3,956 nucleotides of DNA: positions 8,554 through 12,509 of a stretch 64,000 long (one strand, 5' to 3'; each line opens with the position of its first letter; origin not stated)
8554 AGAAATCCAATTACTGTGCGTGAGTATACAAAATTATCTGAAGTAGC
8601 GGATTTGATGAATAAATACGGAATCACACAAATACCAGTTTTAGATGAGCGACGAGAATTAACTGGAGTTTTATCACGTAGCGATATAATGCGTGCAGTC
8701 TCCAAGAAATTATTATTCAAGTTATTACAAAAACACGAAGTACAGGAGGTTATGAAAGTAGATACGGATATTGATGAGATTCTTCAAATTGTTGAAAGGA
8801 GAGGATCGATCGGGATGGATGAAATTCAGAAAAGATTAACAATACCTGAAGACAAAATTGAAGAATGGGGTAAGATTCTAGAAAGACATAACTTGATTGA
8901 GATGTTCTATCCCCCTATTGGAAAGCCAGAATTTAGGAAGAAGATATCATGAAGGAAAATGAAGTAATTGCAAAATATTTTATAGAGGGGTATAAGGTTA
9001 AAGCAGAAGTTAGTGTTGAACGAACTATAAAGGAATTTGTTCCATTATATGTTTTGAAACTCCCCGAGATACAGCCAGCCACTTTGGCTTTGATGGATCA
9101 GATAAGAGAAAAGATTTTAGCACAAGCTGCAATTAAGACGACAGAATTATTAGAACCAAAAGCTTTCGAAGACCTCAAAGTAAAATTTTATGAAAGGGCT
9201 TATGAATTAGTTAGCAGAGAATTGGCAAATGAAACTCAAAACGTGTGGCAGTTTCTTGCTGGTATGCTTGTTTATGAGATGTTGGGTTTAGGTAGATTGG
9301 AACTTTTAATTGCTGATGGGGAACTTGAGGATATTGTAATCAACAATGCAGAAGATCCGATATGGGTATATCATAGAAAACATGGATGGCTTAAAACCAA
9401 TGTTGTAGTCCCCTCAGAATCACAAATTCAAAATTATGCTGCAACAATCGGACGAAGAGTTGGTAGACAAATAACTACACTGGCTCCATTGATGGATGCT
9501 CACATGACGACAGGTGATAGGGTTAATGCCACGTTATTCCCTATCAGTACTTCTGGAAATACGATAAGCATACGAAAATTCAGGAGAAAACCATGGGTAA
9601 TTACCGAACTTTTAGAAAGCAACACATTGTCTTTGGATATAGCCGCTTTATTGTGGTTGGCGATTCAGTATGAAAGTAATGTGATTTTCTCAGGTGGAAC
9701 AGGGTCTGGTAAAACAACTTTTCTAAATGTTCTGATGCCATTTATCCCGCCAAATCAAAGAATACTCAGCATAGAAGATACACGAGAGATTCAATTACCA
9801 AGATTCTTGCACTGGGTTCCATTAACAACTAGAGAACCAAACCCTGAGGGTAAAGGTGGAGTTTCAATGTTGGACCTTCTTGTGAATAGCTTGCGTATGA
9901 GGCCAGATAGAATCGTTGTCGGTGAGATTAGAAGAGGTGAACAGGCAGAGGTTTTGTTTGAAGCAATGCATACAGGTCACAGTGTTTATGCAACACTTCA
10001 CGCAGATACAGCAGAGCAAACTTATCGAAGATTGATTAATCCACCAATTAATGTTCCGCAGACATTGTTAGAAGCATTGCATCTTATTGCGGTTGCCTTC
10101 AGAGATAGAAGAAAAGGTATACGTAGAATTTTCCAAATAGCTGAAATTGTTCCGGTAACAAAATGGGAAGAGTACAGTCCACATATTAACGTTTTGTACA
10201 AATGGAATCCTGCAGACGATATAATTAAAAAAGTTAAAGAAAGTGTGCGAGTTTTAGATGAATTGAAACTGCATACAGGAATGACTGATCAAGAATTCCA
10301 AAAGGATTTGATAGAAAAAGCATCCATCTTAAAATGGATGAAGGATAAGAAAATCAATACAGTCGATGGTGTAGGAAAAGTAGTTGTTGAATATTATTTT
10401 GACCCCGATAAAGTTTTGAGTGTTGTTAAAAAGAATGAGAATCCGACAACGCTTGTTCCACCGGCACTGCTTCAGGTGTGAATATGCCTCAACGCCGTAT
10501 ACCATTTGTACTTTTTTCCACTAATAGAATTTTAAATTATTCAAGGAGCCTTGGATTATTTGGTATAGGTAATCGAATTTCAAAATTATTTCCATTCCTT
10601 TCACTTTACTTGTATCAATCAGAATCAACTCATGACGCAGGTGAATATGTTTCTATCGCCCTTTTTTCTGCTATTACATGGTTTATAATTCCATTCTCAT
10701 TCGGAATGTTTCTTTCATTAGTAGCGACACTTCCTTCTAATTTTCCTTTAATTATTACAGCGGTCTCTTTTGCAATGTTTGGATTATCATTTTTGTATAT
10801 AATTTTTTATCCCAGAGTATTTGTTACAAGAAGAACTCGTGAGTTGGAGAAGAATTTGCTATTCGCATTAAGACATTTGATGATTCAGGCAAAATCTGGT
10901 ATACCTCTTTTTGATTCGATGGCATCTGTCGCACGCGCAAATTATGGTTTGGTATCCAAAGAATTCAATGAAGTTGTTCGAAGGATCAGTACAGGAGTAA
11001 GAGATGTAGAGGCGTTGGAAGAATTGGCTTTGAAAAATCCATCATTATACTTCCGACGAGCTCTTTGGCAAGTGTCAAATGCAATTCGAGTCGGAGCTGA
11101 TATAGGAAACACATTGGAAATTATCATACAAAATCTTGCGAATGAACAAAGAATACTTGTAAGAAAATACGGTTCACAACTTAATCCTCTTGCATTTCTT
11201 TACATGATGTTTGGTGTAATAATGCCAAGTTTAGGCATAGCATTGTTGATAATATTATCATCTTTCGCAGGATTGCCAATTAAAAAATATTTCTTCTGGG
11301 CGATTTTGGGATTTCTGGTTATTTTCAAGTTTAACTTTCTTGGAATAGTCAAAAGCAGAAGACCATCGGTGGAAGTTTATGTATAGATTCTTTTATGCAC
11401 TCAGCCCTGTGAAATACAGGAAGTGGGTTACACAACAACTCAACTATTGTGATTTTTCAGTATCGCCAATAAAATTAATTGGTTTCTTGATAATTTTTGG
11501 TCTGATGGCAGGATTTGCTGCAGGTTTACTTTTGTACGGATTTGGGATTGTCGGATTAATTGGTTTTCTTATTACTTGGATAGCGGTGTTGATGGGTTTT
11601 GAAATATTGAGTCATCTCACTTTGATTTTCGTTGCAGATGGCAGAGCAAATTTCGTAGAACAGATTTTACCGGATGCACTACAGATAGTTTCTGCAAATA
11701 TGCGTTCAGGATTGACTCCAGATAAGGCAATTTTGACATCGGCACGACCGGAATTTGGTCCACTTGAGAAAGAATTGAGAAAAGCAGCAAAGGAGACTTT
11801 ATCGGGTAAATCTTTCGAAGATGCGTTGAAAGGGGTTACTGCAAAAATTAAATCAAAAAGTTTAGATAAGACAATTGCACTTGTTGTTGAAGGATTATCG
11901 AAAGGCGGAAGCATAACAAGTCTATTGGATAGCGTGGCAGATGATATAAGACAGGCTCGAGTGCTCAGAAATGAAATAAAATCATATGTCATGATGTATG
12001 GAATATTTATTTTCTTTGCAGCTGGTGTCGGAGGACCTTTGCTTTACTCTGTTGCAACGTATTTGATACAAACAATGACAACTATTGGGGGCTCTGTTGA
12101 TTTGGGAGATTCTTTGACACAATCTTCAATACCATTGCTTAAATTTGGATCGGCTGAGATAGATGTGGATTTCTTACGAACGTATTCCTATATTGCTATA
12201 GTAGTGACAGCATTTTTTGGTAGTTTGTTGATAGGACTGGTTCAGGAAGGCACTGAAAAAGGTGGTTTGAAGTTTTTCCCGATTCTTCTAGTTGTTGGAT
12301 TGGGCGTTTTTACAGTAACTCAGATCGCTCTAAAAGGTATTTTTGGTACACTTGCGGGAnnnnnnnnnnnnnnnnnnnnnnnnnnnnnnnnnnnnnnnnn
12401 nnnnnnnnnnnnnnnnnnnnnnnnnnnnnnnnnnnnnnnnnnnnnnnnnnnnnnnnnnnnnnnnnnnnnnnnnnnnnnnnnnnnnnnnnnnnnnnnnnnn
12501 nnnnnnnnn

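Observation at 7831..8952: CBS-domain protein with a lysine/arginine-rich tail, translationally coupled to the pilus ATPase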

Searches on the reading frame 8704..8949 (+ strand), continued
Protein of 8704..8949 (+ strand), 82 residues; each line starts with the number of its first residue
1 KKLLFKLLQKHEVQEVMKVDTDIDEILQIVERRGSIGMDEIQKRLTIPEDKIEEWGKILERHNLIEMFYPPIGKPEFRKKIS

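Call 99: search_protein_families(library=ncbifam, proteins=[window:8737-8949:+, P0039, P0053, L016:5347-6240:+, L014:5719-6225:+, P0156], max_evalue=0.01)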
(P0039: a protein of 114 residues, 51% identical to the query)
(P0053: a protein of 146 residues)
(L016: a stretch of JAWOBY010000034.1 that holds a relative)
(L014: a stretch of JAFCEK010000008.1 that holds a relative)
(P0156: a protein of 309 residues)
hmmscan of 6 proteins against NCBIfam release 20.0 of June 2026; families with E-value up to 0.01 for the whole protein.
window:8737-8949:+ (71 aa): 0 families

P0039 (114 aa): 0 families

P0053 (146 aa): 1 family
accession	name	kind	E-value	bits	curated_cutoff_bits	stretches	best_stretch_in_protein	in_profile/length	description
NF003025.0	PRK03902.1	equivalog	0.0047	17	138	1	6-51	5-50/142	transcriptional regulator MntR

L016:5347-6240:+ (298 aa): 2 families
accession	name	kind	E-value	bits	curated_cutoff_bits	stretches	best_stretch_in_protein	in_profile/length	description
NF010381.0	PRK13808.1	equivalog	0.0045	16.4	426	1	20-207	127-320/335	adenylate kinase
NF006360.0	PRK08581.1-2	equivalog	0.0074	14.7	605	1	35-229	117-312/709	amidase domain-containing protein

L014:5719-6225:+ (169 aa): 1 family
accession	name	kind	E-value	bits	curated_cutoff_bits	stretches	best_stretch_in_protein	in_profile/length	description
NF053632.1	heli_RadD_YejH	equivalog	0.0013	17.1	720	1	28-78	426-476/573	DNA repair helicase RadD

P0156 (309 aa): 5 families
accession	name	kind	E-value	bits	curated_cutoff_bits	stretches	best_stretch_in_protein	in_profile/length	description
TIGR02168.1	SMC_prok_B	equivalog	6.7e-05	20.8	567.35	1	79-276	268-948/1181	chromosome segregation protein SMC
NF045487.1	ASRP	equivalog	0.00029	19.6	300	1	87-274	312-482/593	archaea-specific SMC-related protein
TIGR02169.1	SMC_prok_A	equivalog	0.00069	17.4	729.4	1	85-275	675-864/1165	chromosome segregation protein SMC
NF041922.1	DLP_LeoA_gen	subfamily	0.00082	18.5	325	1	66-212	266-413/532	LeoA/HP0731 family dynamin-like GTPase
NF002572.0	PRK02224.1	equivalog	0.0009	17.6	1087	1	87-298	309-511/888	DNA double-strand break repair ATPase Rad50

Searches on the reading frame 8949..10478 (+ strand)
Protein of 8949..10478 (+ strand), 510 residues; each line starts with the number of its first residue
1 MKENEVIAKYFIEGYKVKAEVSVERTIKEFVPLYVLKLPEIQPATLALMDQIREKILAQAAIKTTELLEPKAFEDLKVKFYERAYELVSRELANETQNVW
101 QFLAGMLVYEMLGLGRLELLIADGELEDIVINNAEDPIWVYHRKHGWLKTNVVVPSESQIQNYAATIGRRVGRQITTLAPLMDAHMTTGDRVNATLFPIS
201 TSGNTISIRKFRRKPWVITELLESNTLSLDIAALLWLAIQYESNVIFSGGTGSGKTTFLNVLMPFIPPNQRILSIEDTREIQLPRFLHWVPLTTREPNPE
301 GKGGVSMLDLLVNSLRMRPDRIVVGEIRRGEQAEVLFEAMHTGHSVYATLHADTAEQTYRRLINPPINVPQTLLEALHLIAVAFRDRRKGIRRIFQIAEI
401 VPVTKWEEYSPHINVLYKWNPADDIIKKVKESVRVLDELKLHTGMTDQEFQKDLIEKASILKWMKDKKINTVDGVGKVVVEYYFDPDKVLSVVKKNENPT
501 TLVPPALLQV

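Call 3: search_protein_families(library=pfam, proteins=[window:8949-10478:+], max_evalue=0.01)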
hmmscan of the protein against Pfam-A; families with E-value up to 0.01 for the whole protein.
window:8949-10478:+ (510 aa): 3 families
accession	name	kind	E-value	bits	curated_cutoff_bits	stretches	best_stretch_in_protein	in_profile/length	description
PF00437.27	T2SSE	-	8.9e-37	127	24.9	1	191-365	82-258/370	Type II/IV secretion system protein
PF00005.33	ABC_tran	-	0.0067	17.5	25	0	238-276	7-45/137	ABC transporter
PF01580.24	FtsK_SpoIIIE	-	0.009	15.9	24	0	242-263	39-60/221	FtsK/SpoIIIE family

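Call 6: search_protein_families(library=ncbifam, proteins=[window:8949-10478:+], max_evalue=0.01)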
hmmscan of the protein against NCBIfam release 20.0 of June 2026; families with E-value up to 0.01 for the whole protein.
window:8949-10478:+ (510 aa): 22 families
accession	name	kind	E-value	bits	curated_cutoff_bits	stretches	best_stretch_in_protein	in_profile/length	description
NF058587.1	archaellum_moto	equivalog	4.1e-83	279.9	550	1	69-481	112-516/527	archaellum flagellar ATPase motor FlaI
TIGR03819.1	heli_sec_ATPase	hypoth_equivalog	5e-61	206.8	373.15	1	106-362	44-297/340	TadA family conjugal transfer-associated ATPase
TIGR02788.1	VirB11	equivalog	5e-43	147.3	249.95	2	228-363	130-263/308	P-type DNA transfer ATPase VirB11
NF053672.1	bindosome_BasE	exception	6e-41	140.7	1000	1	118-485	142-510/512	bindosome assembly system ATPase subunit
TIGR02782.1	TrbB_P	equivalog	5.6e-34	117.8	304.55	1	121-400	18-293/303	P-type conjugative transfer ATPase TrbB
NF010475.0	PRK13900.1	equivalog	2.9e-30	105.5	389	1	229-357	147-274/333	type IV secretion system ATPase VirB11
NF010469.0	PRK13894.1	subfamily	2.7e-28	99.2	508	1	123-399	33-306/320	conjugal transfer ATPase TrbB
NF010407.0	PRK13833.1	subfamily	1.3e-23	83.9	499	1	178-372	80-269/323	conjugal transfer protein TrbB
NF041000.1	ATPase_ComGA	equivalog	2.4e-22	79.2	300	1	244-378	130-257/267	competence type IV pilus ATPase ComGA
NF010425.0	PRK13851.1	equivalog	2.9e-22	79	461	1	230-363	150-281/344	type IV secretion system protein VirB11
TIGR01420.1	pilT_fam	subfamily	1.5e-16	60.5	319.1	1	238-364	118-241/343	PilT/PilU family type 4a pilus ATPase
NF007755.0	PRK10436.1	equivalog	2.4e-15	56.1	617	1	242-388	219-356/465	type II secretion system protein GspE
TIGR02538.1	type_IV_pilB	equivalog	1.5e-14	53.5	675.65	1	245-368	319-435/564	type IV-A pilus assembly ATPase PilB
TIGR02533.1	type_II_gspE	equivalog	1.7e-12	46.8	630.25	1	245-364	246-358/486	type II secretion system ATPase GspE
TIGR02524.1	dot_icm_DotB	equivalog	8.1e-11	41.7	463.3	1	226-363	119-257/358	Dot/Icm type IV secretion system ATPase DotB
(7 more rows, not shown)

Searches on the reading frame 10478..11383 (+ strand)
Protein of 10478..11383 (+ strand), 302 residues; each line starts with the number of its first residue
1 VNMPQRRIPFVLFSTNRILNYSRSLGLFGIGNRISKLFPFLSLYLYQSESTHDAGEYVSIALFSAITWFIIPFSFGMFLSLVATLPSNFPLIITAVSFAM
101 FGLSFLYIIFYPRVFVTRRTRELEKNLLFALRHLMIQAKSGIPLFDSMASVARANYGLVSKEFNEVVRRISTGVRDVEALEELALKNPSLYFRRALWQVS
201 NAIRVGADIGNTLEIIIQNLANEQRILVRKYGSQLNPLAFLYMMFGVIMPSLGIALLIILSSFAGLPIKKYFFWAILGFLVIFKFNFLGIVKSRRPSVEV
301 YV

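Call 3: search_protein_families(library=pfam, proteins=[window:10478-11383:+], max_evalue=0.01)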
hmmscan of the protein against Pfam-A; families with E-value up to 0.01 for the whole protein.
window:10478-11383:+ (302 aa): 1 family
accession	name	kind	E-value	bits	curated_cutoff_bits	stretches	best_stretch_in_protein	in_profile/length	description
PF00482.28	T2SSF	-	2.3e-16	60.3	25.2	1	130-255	1-123/125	Type II secretion system (T2SS), protein F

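Call 6: search_protein_families(library=ncbifam, proteins=[window:10478-11383:+], max_evalue=0.01)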
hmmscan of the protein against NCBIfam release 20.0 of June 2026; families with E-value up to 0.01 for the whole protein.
window:10478-11383:+ (302 aa): 2 families
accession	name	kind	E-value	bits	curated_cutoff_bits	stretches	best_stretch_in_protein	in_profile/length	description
NF004704.2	PRK06041.1-2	equivalog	7.8e-08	31.5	550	1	66-297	14-249/555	archaellar assembly protein ArlJ/FlaJ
NF004705.1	PRK06041.1-3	equivalog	4.3e-06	25.9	400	2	122-299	2-179/465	archaellar assembly protein ArlJ/FlaJ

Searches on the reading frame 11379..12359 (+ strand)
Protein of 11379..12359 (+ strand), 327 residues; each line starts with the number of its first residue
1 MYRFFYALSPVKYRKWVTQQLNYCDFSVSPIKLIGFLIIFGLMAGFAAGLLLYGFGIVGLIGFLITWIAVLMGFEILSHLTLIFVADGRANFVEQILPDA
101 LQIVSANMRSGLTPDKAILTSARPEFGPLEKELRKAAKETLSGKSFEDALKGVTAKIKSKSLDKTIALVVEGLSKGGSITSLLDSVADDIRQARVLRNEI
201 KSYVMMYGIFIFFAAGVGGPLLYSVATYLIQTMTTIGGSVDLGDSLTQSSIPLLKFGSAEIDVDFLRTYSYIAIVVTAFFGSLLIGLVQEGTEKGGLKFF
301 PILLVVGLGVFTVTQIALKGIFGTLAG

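Call 3: search_protein_families(library=pfam, proteins=[window:11379-12359:+], max_evalue=0.01)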
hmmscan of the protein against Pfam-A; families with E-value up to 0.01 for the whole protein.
window:11379-12359:+ (327 aa): 1 family
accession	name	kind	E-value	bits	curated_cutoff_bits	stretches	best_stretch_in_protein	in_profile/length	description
PF00482.28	T2SSF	-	1.9e-15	57.4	25.2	1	101-224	2-122/125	Type II secretion system (T2SS), protein F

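Call 6: search_protein_families(library=ncbifam, proteins=[window:11379-12359:+], max_evalue=0.01)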
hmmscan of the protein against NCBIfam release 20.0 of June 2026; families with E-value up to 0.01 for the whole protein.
window:11379-12359:+ (327 aa): 5 families
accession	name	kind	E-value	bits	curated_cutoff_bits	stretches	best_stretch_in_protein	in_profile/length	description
NF004705.1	PRK06041.1-3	equivalog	3e-06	26.4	400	1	117-324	267-464/465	archaellar assembly protein ArlJ/FlaJ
NF009045.0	PRK12379.1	equivalog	0.002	17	580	1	136-207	50-124/402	propionate kinase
NF004704.2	PRK06041.1-2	equivalog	0.0025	16.6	550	1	123-321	360-553/555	archaellar assembly protein ArlJ/FlaJ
NF046075.1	UpsF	equivalog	0.0035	16.2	400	1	79-231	295-436/484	membrane pilin protein UpsF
NF052606.1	T4PiliAsmPilCMyx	equivalog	0.0074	15.2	700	1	131-241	117-222/419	type IV pilus assembly protein PilC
